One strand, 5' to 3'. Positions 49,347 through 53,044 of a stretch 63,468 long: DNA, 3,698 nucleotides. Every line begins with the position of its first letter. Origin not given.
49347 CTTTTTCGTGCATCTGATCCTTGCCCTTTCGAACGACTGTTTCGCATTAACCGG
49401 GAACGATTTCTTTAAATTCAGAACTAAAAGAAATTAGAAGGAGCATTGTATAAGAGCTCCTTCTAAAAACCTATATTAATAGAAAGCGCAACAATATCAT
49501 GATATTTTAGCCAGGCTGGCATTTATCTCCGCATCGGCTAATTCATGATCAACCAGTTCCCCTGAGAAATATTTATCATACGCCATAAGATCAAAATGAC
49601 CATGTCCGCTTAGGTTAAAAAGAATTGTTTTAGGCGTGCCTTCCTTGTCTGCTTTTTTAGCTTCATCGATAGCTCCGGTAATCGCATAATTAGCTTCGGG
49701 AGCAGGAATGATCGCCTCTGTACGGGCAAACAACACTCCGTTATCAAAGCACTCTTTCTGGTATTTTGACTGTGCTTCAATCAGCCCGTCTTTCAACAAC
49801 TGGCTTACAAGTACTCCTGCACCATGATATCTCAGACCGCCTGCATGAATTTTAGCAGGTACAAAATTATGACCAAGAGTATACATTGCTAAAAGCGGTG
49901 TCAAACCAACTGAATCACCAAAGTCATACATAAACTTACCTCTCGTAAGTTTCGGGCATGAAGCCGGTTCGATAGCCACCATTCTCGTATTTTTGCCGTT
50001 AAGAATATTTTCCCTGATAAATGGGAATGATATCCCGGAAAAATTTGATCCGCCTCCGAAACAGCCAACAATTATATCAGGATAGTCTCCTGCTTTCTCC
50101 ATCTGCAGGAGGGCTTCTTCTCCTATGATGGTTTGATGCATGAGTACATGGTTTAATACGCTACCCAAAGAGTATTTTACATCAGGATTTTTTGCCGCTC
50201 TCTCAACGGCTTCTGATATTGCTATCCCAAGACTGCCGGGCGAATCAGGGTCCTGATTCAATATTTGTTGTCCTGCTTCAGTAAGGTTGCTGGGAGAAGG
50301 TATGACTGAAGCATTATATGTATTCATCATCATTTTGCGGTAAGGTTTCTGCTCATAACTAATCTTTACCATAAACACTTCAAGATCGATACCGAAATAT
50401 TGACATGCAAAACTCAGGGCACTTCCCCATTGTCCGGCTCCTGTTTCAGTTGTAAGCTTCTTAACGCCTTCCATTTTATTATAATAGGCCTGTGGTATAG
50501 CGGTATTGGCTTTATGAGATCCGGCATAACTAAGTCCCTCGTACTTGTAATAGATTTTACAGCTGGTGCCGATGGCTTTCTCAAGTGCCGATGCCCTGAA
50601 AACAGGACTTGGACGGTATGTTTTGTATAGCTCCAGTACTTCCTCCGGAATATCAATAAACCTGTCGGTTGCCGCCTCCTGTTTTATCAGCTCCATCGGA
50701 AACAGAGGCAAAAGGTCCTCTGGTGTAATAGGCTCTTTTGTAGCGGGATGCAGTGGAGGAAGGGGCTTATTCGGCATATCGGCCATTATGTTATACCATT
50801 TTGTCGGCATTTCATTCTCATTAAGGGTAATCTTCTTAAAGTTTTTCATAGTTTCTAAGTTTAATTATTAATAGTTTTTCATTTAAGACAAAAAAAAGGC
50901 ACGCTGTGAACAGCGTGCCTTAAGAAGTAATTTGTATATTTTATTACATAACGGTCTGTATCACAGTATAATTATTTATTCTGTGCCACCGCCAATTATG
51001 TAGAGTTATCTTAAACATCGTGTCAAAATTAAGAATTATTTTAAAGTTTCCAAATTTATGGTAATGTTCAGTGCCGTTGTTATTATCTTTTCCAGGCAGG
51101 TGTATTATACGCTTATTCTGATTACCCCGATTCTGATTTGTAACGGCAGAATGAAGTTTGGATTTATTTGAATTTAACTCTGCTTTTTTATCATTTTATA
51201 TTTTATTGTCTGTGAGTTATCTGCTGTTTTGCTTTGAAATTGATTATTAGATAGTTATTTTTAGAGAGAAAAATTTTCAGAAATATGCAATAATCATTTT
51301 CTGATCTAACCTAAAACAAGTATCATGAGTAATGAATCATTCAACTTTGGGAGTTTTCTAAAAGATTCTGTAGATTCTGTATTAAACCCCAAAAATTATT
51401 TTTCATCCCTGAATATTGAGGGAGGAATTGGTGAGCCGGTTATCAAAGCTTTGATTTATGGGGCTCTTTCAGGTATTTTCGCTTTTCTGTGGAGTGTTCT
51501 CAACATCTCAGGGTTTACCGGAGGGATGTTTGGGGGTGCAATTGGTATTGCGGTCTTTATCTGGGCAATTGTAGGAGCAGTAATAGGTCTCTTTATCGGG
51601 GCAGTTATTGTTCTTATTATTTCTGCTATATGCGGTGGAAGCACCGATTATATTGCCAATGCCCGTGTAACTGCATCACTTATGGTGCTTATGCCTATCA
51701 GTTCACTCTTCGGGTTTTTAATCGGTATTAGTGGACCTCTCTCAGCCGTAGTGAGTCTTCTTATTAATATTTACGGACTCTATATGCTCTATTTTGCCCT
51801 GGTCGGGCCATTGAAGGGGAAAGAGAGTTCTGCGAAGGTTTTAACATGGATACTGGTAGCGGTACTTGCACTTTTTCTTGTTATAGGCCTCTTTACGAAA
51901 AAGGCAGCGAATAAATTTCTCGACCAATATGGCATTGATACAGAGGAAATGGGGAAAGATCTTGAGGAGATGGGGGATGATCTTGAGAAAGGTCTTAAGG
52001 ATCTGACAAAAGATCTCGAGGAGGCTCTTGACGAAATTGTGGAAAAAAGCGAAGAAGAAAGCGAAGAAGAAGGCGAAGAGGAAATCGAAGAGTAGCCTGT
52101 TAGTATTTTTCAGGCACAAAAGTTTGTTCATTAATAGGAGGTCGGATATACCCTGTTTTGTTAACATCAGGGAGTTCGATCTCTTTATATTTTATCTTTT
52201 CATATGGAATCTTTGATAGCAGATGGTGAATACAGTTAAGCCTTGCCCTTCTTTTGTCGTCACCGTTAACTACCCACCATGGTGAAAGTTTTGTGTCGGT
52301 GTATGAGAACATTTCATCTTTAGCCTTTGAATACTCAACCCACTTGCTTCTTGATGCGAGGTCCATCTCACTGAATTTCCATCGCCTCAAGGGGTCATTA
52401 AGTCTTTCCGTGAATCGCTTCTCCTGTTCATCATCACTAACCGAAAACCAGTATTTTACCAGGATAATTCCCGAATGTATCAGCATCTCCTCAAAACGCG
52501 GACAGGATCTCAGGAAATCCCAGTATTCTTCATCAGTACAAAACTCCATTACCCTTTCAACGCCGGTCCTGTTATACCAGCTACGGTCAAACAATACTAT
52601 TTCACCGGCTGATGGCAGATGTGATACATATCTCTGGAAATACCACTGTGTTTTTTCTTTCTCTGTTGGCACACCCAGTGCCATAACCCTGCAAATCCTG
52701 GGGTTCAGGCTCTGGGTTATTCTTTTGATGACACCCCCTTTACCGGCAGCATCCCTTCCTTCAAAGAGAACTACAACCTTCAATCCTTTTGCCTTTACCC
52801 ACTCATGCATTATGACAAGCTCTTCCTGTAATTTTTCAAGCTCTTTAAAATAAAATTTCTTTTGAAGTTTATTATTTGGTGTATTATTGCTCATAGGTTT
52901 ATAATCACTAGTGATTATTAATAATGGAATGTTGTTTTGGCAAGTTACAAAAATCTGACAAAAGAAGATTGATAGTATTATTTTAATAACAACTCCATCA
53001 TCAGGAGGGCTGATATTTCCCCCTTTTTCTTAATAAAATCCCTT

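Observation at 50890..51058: Candidate Trp-codon leader peptide plus intrinsic terminator (attenuator) in front of a stand-alone trpB2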

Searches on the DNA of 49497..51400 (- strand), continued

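Call 54: search_with_rna_model(model_id=R1, sources=[L001, L002, L003, L004, L005, L006, L007, L008, L009, L010, L011, L012, L013, L014, L015, L016, L017, L018, L019, L020, L021, L022, L023, L024, L025, L026, L027, L028, L029, L030, L031, L032, L033, L034, L035, L036, L037, L038, L039, L040, L041, L042, L043, L044, L045, L046, L047, L048, L049, L050, L051, L052, L053, L054, L055, L056, L057, L058, L059, L060, L061, L062, L063, L064, L065, L066, L067, L068, L069, L070, L071, L072, L073, L074, L075, L076, L077, L078, L079, L080], max_evalue=1)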
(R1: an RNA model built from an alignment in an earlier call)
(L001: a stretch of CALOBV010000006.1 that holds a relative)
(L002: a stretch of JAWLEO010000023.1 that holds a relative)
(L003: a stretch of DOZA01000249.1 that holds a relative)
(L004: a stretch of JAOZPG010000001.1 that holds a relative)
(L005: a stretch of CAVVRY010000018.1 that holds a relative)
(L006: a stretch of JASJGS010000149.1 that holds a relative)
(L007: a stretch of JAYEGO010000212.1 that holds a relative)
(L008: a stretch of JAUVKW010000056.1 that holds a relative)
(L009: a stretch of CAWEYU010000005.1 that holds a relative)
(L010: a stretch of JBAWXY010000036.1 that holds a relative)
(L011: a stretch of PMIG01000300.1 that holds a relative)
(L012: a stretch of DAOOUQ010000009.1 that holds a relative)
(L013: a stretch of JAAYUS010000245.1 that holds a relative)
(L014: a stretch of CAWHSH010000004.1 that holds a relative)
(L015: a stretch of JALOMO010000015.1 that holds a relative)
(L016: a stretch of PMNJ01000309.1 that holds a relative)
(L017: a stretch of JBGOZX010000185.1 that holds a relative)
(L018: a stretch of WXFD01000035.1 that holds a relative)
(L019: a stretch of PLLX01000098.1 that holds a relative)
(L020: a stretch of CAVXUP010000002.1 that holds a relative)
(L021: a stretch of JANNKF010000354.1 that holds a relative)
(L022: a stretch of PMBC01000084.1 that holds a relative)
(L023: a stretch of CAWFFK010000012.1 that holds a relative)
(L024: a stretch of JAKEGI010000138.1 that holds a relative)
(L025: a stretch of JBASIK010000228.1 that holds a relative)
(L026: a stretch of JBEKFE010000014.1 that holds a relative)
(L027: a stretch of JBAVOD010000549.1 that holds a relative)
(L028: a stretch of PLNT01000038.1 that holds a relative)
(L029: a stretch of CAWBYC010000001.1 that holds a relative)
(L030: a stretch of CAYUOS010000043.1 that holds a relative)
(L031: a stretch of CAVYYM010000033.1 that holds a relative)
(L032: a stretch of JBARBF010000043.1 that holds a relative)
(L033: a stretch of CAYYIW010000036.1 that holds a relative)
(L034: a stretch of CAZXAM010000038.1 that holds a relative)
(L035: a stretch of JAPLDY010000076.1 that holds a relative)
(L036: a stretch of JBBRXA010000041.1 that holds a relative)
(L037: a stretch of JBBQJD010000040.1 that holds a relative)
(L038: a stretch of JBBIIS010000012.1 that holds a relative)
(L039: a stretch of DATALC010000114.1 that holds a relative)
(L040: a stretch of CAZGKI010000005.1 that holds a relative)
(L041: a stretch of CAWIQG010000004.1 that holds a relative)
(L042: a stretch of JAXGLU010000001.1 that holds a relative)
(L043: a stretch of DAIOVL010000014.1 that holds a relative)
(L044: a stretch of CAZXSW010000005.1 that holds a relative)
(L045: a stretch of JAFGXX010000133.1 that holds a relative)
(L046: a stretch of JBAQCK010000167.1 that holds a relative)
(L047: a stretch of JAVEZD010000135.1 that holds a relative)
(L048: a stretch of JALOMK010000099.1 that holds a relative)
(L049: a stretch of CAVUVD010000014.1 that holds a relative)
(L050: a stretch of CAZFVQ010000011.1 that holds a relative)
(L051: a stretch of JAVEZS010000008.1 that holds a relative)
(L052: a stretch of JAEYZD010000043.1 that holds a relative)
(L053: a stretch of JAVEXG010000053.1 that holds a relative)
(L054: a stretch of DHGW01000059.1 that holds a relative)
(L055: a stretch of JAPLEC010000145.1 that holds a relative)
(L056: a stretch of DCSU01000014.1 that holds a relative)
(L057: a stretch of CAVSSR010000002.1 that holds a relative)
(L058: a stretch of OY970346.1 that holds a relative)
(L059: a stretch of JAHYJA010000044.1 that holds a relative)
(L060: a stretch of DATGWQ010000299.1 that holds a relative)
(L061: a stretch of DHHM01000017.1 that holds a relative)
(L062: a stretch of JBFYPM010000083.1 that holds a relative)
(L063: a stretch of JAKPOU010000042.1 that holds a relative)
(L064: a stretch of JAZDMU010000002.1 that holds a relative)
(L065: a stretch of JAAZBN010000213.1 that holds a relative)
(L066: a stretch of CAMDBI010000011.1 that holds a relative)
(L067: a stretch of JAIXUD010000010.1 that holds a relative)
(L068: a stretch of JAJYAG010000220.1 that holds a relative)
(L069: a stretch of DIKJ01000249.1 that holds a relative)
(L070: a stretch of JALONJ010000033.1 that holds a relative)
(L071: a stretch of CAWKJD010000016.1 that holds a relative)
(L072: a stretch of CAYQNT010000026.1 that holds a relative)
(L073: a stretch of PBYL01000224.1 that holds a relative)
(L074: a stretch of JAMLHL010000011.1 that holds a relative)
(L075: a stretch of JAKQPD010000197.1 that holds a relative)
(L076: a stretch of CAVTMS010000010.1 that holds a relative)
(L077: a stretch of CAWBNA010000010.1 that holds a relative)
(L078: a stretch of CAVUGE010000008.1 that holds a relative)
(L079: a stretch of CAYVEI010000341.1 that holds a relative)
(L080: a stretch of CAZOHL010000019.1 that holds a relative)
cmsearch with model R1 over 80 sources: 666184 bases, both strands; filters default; matches with E-value up to 1: 144.
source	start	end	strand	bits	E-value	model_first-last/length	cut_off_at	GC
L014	3834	3966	+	140.4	1.8e-29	1-133/133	no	0.38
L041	3843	3975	+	139.1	3.6e-29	1-133/133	no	0.35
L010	3844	3976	+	137.2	1.1e-28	1-133/133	no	0.36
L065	3842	3974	+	136.7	1.3e-28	1-133/133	no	0.44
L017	3842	3971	+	135.9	2.1e-28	1-133/133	no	0.38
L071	3818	3949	+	135.9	2.1e-28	1-133/133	no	0.39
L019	3833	3965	+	135.4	2.7e-28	1-133/133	no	0.36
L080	525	657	+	135.4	2.7e-28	1-133/133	no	0.44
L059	3827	3959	+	135.2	3e-28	1-133/133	no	0.41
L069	3829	3961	+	135.2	3e-28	1-133/133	no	0.41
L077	3833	3965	+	135.2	3.1e-28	1-133/133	no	0.37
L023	3847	3978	+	134.3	5.1e-28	1-133/133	no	0.38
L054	3841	3973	+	133.4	8.1e-28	1-133/133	no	0.41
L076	3838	3967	+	132.5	1.3e-27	1-133/133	no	0.36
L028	3846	3977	+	131.8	1.9e-27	1-133/133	no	0.34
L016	3833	3965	+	130.5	3.9e-27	1-133/133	no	0.35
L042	3837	3969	+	130.5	3.9e-27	1-133/133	no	0.39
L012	3840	3969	+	130.3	4.3e-27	1-133/133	no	0.39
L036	3847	3978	+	130.2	4.5e-27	1-133/133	no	0.38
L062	3843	3975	+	130.2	4.5e-27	1-133/133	no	0.38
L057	3848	3978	+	130.2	4.6e-27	1-133/133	no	0.4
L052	3842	3974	+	129.7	5.9e-27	1-133/133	no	0.42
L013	3355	3484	+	129.4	7e-27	1-133/133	no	0.39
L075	3836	3965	+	129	8.5e-27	1-133/133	no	0.38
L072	3841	3972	+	128.7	1e-26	1-133/133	no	0.37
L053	3836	3965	+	128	1.5e-26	1-133/133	no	0.38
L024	2389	2520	+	127.9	1.5e-26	1-133/133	no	0.39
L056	3844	3974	+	126.9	2.7e-26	1-133/133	no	0.41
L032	3833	3965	+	126.7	3e-26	1-133/133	no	0.32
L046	3835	3964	+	126.4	3.5e-26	1-133/133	no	0.39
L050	3835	3963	+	124.8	8.6e-26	1-133/133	no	0.36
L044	3831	3962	+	124.1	1.2e-25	1-133/133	no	0.4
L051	3836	3964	+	122.8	2.4e-25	1-133/133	no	0.4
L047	3707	3839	+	122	3.8e-25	1-133/133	no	0.41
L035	3496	3627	+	121.8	4.4e-25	1-133/133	no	0.41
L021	165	295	+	121.6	4.8e-25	1-133/133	no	0.35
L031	3838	3968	+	121.4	5.3e-25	1-133/133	no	0.41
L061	3844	3976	+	121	6.5e-25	1-133/133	no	0.43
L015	3847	3978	+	121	6.7e-25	1-133/133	no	0.39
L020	3836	3967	+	120.5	8.5e-25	1-133/133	no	0.36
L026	3835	3967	+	120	1.2e-24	1-133/133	no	0.39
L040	3834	3966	+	119.2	1.7e-24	1-133/133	no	0.41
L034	3837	3966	+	119.1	1.8e-24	1-133/133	no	0.42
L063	3835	3963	+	118.7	2.3e-24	1-133/133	no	0.36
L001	3827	3956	+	118.2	3e-24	1-133/133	no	0.32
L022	3778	3911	+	117.8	3.8e-24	1-133/133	no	0.38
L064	3833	3965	+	117.5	4.4e-24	1-133/133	no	0.38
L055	3835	3966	+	116.9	6e-24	1-133/133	no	0.36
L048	3832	3961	+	115.9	1e-23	1-133/133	no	0.42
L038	984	1116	+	115.7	1.1e-23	1-133/133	no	0.38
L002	3828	3960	+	114.8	1.8e-23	1-133/133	no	0.38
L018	3836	3970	+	113.9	3e-23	1-133/133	no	0.41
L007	3201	3334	+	112.9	5.3e-23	1-133/133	no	0.34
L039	3829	3965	+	111.3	1.2e-22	1-133/133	no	0.35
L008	3845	3978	+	111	1.5e-22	1-133/133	no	0.34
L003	2879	3012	+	109.7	2.9e-22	1-133/133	no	0.37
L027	3841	3972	+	107.2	1.1e-21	1-133/133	no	0.42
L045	3823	3950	+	107.1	1.2e-21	1-133/133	no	0.38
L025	3830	3963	+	103.5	8.5e-21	1-133/133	no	0.43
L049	3833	3965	+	103.1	1e-20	1-133/133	no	0.38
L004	3837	3970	+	102.6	1.4e-20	1-133/133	no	0.34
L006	3847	3977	+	102.6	1.4e-20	1-133/133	no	0.32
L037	3847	3976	+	102.6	1.4e-20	1-133/133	no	0.33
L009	3834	3967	+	102.3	1.6e-20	1-133/133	no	0.34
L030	3831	3963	+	101.7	2.3e-20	1-133/133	no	0.46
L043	3825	3952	+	100.6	4e-20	1-133/133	no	0.41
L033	3846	3977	+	98.1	1.6e-19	1-133/133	no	0.35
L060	3534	3664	+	93.9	1.5e-18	1-133/133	no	0.36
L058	3829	3964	+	93.7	1.7e-18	1-133/133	no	0.36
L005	3847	3977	+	90.6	8.9e-18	1-133/133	no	0.37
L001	3917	4001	-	38.2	1.8e-05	1-133/133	no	0.31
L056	3935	4076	-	37.5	2.6e-05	1-133/133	no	0.4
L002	3921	4004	-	36.3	5e-05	1-133/133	no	0.33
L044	5380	5511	-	35.8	6.4e-05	1-133/133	no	0.41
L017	3932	4027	-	35.6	7.1e-05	1-133/133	no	0.29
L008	3939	4027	-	35.3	8.5e-05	1-133/133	no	0.29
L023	3939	4076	-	35.1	9.8e-05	1-133/133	no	0.33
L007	3295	3382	-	34.9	0.00011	1-133/133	no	0.27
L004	3931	4027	-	34.8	0.00012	1-133/133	no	0.31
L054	3934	4076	-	33.9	0.00018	1-133/133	no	0.38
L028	3938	4076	-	33.8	0.00019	1-133/133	no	0.36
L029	3904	3978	+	33.5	0.00022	1-133/133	no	0.43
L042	3930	4016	-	33.1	0.00028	1-133/133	no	0.37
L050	3924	4026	-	33.1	0.00028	1-133/133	no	0.28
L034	3927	4004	-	33.1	0.00028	1-133/133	no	0.32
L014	3927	4016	-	32.9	0.00032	1-133/133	no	0.32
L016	3926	4016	-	32.3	0.00043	1-133/133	no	0.27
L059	3920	3995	-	32.2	0.00047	1-133/133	no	0.34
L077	3926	4004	-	31.9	0.00054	1-133/133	no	0.34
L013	3445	3549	-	31.6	0.00062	1-133/133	no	0.31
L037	3937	4076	-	31.4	0.0007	1-133/133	no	0.35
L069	3922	4016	-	31.3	0.00075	1-133/133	no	0.33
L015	3939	4076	-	31.2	0.00079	1-133/133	no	0.38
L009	3928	4076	-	30.9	0.00094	1-133/133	no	0.31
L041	3936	4076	-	30.7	0.001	1-133/133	no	0.35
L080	618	710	-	30.7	0.001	1-133/133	no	0.35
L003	2973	3056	-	30.6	0.0011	1-133/133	no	0.32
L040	3927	3999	-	30.4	0.0012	1-133/133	no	0.26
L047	5258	5389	-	30.3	0.0013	1-133/133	no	0.42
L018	3937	4004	-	29.8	0.0017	1-133/133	no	0.29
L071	3910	4052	-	29.7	0.0017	1-133/133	no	0.37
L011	1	28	+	29.6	0.0018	106-133/133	5'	0.39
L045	3911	4012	-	29.6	0.0018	1-133/133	no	0.27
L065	3935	4076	-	29.5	0.002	1-133/133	no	0.43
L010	3937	4034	-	29.3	0.0023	1-133/133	no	0.24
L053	3926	4025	-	29.1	0.0024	1-133/133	no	0.33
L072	3933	4004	-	28.2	0.004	1-133/133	no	0.39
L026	3928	4025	-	27.8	0.0049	1-133/133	no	0.29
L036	3939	4031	-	27.8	0.005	1-133/133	no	0.31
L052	3935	4076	-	27.4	0.0061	1-133/133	no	0.37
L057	3945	3988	-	27.4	0.0062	84-127/133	no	0.41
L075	3926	4004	-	27.3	0.0065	1-133/133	no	0.34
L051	3925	4025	-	27.1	0.0072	1-133/133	no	0.32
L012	3930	4027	-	27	0.0074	1-133/133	no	0.33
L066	5379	5454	-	26.9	0.0078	1-133/133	no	0.26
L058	3925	4027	-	26.8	0.0084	1-133/133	no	0.28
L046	3931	3980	-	26.6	0.0096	78-127/133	no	0.34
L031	3929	4004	-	26.2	0.011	1-133/133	no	0.32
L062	3936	4076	-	25.9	0.014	1-133/133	no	0.41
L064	3926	4016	-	25.8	0.015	1-133/133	no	0.3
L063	3930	3978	-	25.7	0.015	79-127/133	no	0.33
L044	3923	4076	-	25.3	0.019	1-133/133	no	0.36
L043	3913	4012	-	25.3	0.019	1-133/133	no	0.29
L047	3800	3939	-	25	0.023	1-133/133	no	0.34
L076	3928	4007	-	24.7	0.026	1-133/133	no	0.35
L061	3937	4067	-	24.7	0.027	1-133/133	no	0.43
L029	3939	4076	-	24.3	0.032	1-133/133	no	0.36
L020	3928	4025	-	23.7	0.046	1-133/133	no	0.28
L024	2481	2572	-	23.6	0.048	1-133/133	no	0.32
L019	3926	4000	-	23.4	0.052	1-133/133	no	0.27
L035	3588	3688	-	22.6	0.081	1-133/133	no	0.31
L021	256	360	-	22.6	0.082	1-133/133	no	0.3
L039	3925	4031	-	21.9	0.12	1-133/133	no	0.35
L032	3926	4025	-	21.1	0.18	1-133/133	no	0.24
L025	3924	4015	-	21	0.2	1-133/133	no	0.3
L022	3872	3945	-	20.7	0.22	1-133/133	no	0.3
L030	3932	3955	-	20.7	0.23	102-125/133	no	0.5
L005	5302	5404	+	20.5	0.26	1-133/133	no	0.37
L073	1901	2015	-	19.8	0.38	1-133/133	no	0.36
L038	1077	1160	-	19.3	0.5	1-133/133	no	0.29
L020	6274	6367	+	18.5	0.74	1-133/133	no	0.37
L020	6286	6380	-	18.3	0.82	1-133/133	no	0.36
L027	3933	4027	-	18.2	0.86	1-133/133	no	0.32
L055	3928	4004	-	18.2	0.88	1-133/133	no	0.25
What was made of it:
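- On trpB2-leader family defined in this session (model R1, built from 70 orthologs without the window): Training members score 90.6-140.4 bits (call 54).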

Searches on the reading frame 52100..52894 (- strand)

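Call 8: search_protein_families(library=ncbifam, proteins=[window:52100-52894:-])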
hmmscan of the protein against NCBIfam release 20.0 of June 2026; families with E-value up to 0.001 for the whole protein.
window:52100-52894:- (264 aa): 5 families
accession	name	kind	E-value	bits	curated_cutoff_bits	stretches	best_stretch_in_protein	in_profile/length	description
TIGR03707.1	PPK2_P_aer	equivalog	2e-111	371.2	301.8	1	9-236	1-228/230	polyphosphate kinase 2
TIGR03708.1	poly_P_AMP_trns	equivalog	1.5e-68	231.7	547.65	1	8-229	268-489/493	polyphosphate:AMP phosphotransferase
NF050016.1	PolyPhAMPPhtase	equivalog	1.6e-55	188.6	800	1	5-228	248-468/472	polyphosphate:AMP phosphotransferase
TIGR03709.1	PPK2_rel_1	subfamily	2.2e-54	184.5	247.2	1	12-239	28-256/264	PPK2 family polyphosphate kinase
NF042973.1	ADPpolyPPhtase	equivalog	1.4e-42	145.9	450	1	11-239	29-270/285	ADP-polyphosphate phosphotransferase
